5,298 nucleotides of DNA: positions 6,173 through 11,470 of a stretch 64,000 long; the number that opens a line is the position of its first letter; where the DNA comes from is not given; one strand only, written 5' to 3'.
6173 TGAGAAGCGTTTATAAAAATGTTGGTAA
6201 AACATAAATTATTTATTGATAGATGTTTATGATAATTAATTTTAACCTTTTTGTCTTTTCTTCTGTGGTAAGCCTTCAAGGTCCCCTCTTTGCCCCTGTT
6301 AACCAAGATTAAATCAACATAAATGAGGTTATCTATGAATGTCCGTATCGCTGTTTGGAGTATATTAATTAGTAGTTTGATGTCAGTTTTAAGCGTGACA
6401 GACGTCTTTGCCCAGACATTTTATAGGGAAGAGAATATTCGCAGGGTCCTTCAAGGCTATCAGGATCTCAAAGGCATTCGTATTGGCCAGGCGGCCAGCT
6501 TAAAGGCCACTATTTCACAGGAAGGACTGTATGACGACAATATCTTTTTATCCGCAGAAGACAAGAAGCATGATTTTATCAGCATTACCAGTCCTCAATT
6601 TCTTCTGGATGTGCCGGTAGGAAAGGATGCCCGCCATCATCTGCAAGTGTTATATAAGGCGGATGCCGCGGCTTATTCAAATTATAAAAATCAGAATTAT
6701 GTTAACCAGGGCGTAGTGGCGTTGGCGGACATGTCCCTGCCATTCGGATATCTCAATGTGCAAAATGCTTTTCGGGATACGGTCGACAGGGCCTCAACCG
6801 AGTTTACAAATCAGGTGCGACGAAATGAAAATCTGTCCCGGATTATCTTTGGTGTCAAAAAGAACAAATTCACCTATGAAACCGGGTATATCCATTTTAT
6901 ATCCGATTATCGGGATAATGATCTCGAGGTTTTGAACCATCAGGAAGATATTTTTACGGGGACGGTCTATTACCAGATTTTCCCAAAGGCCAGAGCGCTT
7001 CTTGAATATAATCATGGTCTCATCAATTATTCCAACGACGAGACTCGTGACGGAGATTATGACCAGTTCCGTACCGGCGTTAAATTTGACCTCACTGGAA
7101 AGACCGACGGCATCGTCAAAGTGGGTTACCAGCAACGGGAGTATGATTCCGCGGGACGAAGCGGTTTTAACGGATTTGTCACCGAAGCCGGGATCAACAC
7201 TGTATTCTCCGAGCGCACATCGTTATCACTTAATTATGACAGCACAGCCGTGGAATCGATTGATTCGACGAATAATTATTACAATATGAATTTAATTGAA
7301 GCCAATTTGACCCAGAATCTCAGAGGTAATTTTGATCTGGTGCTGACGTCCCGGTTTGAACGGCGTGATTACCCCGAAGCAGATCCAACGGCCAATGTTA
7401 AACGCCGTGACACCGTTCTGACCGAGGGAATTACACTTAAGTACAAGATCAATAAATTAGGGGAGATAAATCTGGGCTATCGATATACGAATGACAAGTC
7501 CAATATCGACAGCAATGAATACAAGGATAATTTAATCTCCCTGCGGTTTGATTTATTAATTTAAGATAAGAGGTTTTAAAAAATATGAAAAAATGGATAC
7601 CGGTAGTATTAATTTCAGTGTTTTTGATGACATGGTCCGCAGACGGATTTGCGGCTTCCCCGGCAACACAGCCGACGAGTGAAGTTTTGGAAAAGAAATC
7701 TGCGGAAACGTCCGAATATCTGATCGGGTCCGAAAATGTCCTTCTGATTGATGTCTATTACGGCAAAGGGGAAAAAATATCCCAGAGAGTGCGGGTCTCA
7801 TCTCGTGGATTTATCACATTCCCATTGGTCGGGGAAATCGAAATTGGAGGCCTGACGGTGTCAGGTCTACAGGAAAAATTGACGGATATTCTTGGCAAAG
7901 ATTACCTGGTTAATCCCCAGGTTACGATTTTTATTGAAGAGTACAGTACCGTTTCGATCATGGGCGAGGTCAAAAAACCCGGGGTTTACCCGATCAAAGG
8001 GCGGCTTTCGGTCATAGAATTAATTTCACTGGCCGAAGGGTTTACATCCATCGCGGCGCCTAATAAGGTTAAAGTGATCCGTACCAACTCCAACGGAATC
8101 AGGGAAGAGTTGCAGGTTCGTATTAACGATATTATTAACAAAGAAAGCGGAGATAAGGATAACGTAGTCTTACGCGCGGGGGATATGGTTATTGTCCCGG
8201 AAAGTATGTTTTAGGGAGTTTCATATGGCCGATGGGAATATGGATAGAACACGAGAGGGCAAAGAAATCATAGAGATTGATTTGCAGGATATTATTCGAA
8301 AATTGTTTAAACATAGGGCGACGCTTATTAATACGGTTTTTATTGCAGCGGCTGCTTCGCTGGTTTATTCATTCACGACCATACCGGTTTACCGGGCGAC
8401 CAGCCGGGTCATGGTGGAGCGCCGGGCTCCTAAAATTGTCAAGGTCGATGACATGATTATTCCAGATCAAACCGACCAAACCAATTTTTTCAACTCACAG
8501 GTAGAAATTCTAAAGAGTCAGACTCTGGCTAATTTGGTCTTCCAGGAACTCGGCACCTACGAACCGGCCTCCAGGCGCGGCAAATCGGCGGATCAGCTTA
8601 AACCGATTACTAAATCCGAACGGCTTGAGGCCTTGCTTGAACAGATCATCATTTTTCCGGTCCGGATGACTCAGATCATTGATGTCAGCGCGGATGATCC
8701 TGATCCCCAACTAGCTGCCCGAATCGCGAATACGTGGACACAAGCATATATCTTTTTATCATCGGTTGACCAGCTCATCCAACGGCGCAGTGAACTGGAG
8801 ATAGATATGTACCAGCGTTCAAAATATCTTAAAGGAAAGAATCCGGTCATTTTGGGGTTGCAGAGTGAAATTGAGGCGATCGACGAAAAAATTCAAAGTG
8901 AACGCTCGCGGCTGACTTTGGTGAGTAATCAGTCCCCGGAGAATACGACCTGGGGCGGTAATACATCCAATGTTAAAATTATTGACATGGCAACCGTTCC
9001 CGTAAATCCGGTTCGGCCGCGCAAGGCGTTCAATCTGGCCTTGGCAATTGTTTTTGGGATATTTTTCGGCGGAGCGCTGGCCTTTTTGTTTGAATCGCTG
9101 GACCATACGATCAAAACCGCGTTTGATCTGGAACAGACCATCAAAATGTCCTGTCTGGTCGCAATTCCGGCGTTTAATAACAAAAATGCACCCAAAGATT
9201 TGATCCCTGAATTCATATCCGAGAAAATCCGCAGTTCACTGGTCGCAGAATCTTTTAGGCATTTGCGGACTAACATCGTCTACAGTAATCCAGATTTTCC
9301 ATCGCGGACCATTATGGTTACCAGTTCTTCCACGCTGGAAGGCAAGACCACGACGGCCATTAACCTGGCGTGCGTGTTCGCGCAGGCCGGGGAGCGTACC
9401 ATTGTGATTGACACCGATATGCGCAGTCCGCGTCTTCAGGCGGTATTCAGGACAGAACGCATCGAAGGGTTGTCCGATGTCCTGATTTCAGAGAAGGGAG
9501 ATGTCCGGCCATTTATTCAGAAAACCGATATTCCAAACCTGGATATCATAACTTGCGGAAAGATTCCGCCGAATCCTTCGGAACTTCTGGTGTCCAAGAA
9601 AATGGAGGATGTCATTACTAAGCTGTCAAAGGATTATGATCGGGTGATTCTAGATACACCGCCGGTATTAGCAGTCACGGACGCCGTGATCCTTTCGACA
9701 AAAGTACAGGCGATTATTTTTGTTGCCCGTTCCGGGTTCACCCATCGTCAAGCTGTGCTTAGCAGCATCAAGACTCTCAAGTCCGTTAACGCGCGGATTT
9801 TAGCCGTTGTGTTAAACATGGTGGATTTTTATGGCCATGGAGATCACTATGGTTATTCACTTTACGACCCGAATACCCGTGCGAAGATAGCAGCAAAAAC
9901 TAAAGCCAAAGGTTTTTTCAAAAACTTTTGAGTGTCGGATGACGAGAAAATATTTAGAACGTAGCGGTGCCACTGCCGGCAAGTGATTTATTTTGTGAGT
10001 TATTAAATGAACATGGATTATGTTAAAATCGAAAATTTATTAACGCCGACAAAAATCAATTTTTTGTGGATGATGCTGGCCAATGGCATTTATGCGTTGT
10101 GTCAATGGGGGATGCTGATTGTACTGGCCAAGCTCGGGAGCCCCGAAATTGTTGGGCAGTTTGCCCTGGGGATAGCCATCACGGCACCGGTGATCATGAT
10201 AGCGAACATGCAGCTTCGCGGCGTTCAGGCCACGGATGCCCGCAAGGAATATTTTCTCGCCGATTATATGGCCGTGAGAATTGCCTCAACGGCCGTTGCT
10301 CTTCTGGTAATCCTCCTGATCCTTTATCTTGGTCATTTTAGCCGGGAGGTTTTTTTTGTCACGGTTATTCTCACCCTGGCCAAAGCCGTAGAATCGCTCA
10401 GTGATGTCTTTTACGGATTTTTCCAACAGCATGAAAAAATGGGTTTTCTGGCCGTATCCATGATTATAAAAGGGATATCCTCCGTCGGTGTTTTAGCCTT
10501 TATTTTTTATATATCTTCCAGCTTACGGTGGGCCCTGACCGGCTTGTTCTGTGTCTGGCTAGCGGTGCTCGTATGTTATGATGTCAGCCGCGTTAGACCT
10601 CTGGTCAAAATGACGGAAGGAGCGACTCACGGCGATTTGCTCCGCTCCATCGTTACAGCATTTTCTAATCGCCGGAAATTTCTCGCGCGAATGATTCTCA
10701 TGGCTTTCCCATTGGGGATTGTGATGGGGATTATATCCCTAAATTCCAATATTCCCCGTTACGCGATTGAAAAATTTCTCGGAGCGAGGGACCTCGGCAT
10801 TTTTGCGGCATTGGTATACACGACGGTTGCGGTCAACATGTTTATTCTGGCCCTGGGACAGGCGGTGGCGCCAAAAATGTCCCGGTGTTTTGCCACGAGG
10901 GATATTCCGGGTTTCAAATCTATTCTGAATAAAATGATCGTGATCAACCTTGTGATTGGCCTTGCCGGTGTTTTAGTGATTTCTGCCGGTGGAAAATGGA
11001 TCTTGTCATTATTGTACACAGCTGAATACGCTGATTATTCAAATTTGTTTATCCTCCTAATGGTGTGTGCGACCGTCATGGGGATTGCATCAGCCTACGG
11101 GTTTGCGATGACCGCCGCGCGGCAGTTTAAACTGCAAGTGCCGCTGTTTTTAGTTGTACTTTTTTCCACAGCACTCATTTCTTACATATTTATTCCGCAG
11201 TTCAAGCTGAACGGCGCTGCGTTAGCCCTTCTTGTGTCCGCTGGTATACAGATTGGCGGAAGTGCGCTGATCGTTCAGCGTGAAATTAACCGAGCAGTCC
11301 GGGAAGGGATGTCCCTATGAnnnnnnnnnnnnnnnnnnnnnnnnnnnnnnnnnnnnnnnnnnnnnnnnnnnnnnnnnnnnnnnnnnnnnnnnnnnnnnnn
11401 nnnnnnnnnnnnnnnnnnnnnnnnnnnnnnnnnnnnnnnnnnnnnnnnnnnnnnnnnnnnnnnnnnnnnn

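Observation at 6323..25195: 19 kb Wzx/Wzy-dependent EPS locus of PEP-CTERM type, predicted to make an amino-acid- or amide-decorated amino-deoxy-sugar polymer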

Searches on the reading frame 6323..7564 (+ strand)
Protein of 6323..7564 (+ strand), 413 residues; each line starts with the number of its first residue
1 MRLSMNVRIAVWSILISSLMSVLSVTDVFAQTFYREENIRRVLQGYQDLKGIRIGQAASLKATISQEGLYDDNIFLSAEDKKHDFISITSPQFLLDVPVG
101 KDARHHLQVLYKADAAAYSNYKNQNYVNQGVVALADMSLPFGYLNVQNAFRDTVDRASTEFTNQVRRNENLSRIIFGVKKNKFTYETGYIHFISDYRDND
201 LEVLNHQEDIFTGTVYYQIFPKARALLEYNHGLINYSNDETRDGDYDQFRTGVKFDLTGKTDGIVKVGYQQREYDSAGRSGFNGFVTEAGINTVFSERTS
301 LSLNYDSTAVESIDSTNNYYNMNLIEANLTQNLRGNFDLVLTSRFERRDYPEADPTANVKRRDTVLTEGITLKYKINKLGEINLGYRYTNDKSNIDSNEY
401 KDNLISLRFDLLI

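Call 4: search_protein_families(library=pfam, proteins=[window:6323-7564:+])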
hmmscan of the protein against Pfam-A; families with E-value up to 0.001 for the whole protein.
window:6323-7564:+ (413 aa): 2 families
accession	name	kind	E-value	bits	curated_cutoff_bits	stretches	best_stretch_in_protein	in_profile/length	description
PF10082.15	BBP2_2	-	8.6e-25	87.8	23.7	1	212-408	178-373/378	Putative beta-barrel porin 2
PF04575.19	SlipAM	-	5.8e-05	23.2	22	1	299-410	172-285/288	Surface lipoprotein assembly modifier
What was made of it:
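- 6323..7564 (+): Outer-membrane beta-barrel protein (BBP2_2 family, distantly EpsL-like). Proposed outer-membrane-spanning half of a composite translocon. Pfam PF10082 87.8 bits (call 4).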

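Call 6: search_protein_families(library=ncbifam, proteins=[window:6323-7564:+])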
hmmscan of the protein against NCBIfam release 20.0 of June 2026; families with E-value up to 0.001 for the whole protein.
window:6323-7564:+ (413 aa): 3 families
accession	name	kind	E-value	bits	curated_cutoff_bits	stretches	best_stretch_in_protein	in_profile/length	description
TIGR03014.2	EpsL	equivalog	1.7e-16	60.3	275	1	61-408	19-380/385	XrtB/PEP-CTERM-associated polysaccharide biosynthesis outer membrane protein EpsL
TIGR03016.1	pepcterm_hypo_1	hypoth_equivalog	6.4e-13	48.5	90.85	2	59-133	5-76/477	TIGR03016 family PEP-CTERM system-associated outer membrane protein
TIGR04273.1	Y_sulf_Ax21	equivalog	3.4e-06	27.2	250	1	235-338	58-167/186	OmpO family porin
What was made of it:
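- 6323..7564 (+): TIGR03014 60 bits and TIGR03016 48 bits, both far below cut-off (call 6).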

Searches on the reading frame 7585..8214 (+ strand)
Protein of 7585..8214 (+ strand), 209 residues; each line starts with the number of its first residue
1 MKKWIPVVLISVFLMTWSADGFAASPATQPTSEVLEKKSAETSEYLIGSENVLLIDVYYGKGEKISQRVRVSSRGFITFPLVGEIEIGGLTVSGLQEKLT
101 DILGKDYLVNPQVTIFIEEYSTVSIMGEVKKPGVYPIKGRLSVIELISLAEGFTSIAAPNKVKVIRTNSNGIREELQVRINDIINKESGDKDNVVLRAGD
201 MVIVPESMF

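Call 4: search_protein_families(library=pfam, proteins=[window:7585-8214:+])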
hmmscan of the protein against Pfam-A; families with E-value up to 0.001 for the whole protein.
window:7585-8214:+ (209 aa): 3 families
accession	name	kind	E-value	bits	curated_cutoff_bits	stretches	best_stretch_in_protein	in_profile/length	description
PF02563.21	Poly_export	-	2.8e-18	66.3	28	1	40-117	2-76/77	Polysaccharide biosynthesis/export protein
PF22461.2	SLBB_2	-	3.6e-10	40.3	27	1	123-204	3-79/79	SLBB domain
PF10531.15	SLBB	-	4.8e-09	36.3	27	1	123-169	2-47/55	SLBB domain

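Call 6: search_protein_families(library=ncbifam, proteins=[window:7585-8214:+])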
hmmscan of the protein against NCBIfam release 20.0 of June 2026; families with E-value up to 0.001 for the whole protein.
window:7585-8214:+ (209 aa): 4 families
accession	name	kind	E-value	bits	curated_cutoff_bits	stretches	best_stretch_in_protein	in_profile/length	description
TIGR03027.2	pepcterm_export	equivalog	4.8e-29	101.2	180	1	44-209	2-169/169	XrtA/PEP-CTERM system exopolysaccharide export protein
TIGR03028.1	EpsE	equivalog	7.7e-25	87.6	262.65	1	45-205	2-160/239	polysaccharide export protein EpsE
NF041843.1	EpsY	equivalog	1.4e-20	73.4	320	1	34-204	42-210/211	exopolysaccharide export protein EpsY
NF011658.0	PRK15078.1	subfamily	1.7e-11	43.5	333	1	70-206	119-251/380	polysaccharide export protein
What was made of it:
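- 7585..8214 (+): Short periplasmic OPX protein (D1D2 type, 209 aa) with a signal peptide and no C-terminal outer-membrane helix. TIGR03027 101 against 180; EpsY model NF041843 73 against 320 (call 6).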

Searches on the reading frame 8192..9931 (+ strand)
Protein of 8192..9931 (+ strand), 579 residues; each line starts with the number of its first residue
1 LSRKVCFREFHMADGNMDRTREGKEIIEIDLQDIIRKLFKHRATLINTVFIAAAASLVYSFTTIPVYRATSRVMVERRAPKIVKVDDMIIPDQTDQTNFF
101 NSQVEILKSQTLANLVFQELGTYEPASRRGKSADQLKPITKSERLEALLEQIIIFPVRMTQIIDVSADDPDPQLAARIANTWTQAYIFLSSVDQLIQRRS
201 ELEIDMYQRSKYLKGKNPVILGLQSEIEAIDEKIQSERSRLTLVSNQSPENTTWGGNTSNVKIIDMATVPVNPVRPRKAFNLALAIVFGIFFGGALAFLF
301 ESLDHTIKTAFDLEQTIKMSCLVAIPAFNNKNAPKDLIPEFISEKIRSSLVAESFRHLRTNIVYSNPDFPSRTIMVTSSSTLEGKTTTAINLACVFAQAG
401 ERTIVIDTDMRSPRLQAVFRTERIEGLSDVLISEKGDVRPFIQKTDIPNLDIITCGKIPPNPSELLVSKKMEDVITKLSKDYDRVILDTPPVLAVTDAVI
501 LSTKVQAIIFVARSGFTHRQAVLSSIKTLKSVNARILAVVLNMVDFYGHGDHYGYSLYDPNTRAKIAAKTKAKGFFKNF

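Call 4: search_protein_families(library=pfam, proteins=[window:8192-9931:+])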
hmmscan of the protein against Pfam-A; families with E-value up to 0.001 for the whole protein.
window:8192-9931:+ (579 aa): 5 families
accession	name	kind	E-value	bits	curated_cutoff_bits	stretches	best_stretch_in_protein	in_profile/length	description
PF13614.12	AAA_31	-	2.1e-15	57.6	27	1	383-530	13-168/177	AAA domain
PF02706.20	Wzz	-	1e-12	48.6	25.5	1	28-120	2-91/91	Chain length determinant protein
PF13807.11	GNVR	-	3e-11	43.5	27.7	1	243-299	23-79/82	G-rich domain on putative tyrosine kinase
PF10609.15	ParA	-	3.3e-09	37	27.1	1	372-571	4-202/246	NUBPL iron-transfer P-loop NTPase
PF01656.29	CbiA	-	9.6e-09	35.7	25.4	1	374-545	1-84/125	CobQ/CobB/MinD/ParA nucleotide binding domain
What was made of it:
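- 8192..9931 (+): PCP-2a co-polymerase fused to a BY-kinase (Wzc-like). The called start on the source contig corresponds to window position 8240. Wzz, GNVR and AAA_31 domains (call 4).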

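Call 6: search_protein_families(library=ncbifam, proteins=[window:8192-9931:+])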
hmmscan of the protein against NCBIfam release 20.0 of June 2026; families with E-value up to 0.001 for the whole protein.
window:8192-9931:+ (579 aa): 19 families
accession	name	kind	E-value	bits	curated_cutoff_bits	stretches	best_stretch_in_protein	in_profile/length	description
TIGR01007.1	eps_fam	subfamily_domain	1.5e-55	187.9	108.05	1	353-554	1-198/204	polysaccharide biosynthesis tyrosine autokinase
NF008568.0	PRK11519.1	equivalog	2.6e-54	184.6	1068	1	213-559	358-714/720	tyrosine-protein kinase Wzc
NF007350.0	PRK09841.1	equivalog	2.9e-54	184.4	1248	2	221-559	366-719/726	tyrosine-protein kinase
TIGR01005.1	eps_transp_fam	subfamily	3.1e-53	181.1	411.7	2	225-563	376-736/754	exopolysaccharide transport protein family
TIGR03018.1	pepcterm_TyrKin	hypoth_equivalog_domain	1.7e-43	148.3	230.65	1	343-542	3-207/207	XrtA-associated tyrosine autokinase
TIGR03029.1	EpsG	equivalog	8e-35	120.3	313.8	1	342-542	74-273/274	chain length determinant protein tyrosine kinase EpsG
TIGR03017.1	EpsF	equivalog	6.5e-23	81.2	422.75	2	31-187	3-158/444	chain length determinant protein EpsF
TIGR01006.1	polys_exp_MPA1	subfamily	1.3e-16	60.8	296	2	258-329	154-225/226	CspC family polysaccharide chain length determinant protein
TIGR01969.1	minD_arch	subfamily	1.5e-12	47.3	201.75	1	372-544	1-170/251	cell division ATPase MinD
TIGR01968.1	minD_bact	equivalog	2.5e-11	43.4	212.9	1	372-494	2-124/261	septum site-determining protein MinD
TIGR03007.1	pepcterm_ChnLen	equivalog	9.9e-11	40.5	278.85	1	258-332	393-467/498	XrtA system polysaccharide chain length determinant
NF041546.1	ParA_partition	equivalog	2.6e-08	33.7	180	1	384-412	12-40/203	ParA family partition ATPase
TIGR03815.1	CpaE_hom_Actino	equivalog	3.2e-07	29.8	154.45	1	371-517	111-257/340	septum site-determining protein Ssd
NF047398.1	AAA_KGGVGR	domain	6.3e-06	26.7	90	1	384-438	15-72/190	KGGVGR-motif variant AAA ATPase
TIGR03453.1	partition_RepA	equivalog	7.8e-06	25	348.45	1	383-502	116-255/387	plasmid partitioning protein RepA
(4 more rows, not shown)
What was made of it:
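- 8192..9931 (+): TIGR01007 187.9 against 108 passes; TIGR03018 148 against 231 fails (call 6).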

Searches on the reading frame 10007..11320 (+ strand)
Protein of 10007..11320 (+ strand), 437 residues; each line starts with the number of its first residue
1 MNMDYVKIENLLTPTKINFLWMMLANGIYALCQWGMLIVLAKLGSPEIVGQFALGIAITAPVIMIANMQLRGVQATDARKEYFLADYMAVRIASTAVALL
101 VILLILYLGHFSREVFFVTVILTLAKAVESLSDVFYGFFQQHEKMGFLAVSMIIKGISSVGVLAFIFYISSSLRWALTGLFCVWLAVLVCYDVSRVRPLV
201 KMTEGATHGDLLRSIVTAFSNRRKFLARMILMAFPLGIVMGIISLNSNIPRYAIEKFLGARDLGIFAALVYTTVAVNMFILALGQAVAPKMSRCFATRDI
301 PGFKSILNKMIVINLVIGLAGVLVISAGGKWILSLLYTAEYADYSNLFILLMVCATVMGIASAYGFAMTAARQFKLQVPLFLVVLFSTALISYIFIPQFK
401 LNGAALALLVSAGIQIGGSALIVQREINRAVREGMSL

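Call 4: search_protein_families(library=pfam, proteins=[window:10007-11320:+])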
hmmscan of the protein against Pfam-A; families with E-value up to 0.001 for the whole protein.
window:10007-11320:+ (437 aa): 1 family
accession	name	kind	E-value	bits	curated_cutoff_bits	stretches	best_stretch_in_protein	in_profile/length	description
PF01943.22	Polysacc_synt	-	1.7e-16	60.9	28.2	1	18-294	4-273/274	Polysaccharide biosynthesis protein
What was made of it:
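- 10007..11320 (+): Wzx flippase. PF01943 60.9 bits over 18-294 (call 4).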

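Call 6: search_protein_families(library=ncbifam, proteins=[window:10007-11320:+])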
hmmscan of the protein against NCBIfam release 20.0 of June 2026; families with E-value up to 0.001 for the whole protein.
window:10007-11320:+ (437 aa): 0 families
